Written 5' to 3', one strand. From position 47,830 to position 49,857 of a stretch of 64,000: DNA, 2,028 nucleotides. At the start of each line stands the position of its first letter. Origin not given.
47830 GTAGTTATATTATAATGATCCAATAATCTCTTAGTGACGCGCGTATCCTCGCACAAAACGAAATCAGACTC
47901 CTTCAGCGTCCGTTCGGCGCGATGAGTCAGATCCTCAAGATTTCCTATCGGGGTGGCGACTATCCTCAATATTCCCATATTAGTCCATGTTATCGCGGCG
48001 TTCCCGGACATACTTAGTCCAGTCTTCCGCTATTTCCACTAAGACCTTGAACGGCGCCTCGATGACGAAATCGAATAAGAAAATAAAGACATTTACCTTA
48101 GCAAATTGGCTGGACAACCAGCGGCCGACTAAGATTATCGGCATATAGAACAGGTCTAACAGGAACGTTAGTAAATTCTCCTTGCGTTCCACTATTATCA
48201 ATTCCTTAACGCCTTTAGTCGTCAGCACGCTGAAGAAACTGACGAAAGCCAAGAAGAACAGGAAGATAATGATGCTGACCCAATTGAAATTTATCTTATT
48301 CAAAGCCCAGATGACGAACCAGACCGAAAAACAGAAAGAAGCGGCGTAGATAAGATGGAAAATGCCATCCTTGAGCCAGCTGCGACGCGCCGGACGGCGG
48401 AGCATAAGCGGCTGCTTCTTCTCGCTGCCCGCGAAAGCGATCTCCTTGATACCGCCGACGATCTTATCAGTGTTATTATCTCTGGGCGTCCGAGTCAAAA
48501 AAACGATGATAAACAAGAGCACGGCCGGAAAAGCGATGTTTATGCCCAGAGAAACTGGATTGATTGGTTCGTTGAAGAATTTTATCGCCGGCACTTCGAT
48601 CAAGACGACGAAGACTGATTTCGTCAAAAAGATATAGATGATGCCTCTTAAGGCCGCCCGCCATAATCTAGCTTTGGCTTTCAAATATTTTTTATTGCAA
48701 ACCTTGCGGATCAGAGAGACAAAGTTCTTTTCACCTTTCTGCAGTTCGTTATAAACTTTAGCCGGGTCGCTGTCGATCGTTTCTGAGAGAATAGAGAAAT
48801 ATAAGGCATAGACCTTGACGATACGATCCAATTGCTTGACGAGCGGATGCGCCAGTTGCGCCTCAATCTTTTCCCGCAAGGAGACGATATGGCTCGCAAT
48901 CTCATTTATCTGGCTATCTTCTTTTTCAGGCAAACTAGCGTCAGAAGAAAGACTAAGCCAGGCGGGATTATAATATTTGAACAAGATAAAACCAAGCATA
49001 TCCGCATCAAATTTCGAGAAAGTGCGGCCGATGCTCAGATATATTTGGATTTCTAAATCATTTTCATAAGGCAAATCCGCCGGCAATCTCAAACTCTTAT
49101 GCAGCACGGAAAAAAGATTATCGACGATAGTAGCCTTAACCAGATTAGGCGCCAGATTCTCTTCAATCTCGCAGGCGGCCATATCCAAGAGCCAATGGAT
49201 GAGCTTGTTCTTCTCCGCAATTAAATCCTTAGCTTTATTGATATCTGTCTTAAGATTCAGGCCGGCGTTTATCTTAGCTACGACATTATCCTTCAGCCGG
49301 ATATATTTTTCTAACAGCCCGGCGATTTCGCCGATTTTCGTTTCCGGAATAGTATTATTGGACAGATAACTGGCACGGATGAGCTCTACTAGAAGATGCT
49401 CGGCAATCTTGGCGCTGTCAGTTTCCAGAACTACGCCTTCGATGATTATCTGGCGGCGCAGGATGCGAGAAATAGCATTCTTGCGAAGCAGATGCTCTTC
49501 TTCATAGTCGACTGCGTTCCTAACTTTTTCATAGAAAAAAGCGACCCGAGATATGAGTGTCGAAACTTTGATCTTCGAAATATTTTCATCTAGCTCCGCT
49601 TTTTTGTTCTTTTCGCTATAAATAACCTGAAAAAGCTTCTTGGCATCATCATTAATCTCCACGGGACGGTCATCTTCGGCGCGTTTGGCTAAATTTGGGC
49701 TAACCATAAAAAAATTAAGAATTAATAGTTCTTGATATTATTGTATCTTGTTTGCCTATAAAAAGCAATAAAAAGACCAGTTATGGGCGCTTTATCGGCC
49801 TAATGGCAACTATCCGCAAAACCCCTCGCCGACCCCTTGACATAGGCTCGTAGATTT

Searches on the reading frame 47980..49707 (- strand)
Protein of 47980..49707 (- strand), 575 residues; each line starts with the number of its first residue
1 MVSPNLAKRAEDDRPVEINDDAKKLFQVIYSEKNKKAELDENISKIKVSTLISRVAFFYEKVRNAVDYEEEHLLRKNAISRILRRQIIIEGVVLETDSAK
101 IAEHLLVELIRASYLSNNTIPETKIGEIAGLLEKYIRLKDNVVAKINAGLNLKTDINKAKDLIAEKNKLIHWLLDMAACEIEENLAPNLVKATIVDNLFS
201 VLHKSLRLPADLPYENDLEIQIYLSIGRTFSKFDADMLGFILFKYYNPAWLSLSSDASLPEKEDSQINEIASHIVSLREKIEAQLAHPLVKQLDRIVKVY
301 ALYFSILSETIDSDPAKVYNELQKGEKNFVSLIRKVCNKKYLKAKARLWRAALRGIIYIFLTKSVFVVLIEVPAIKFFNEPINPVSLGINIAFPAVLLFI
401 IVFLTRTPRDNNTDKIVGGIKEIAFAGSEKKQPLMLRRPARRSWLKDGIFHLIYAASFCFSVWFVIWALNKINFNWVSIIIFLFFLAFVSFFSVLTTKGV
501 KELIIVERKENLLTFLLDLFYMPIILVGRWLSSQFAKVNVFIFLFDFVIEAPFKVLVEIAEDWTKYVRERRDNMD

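Call 9: find_encoding_contigs(protein=window:47980-49707:-, flank=10000, max_places=1)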
Protein window:47980-49707:- (575 aa): 3 contigs read that carry it; 1 place shown.
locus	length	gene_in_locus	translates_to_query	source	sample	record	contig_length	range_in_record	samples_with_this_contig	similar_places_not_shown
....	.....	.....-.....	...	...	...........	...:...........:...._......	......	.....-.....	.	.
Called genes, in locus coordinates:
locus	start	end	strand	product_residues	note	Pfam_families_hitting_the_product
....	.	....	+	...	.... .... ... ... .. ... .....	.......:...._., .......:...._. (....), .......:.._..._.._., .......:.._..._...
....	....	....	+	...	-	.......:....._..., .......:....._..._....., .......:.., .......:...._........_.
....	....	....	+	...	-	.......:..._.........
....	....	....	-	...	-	-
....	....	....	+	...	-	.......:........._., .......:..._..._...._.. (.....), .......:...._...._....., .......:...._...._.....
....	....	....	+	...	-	-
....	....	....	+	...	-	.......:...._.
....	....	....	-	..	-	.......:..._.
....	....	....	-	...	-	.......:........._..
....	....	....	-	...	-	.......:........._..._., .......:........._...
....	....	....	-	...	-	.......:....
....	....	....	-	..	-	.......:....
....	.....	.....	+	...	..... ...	-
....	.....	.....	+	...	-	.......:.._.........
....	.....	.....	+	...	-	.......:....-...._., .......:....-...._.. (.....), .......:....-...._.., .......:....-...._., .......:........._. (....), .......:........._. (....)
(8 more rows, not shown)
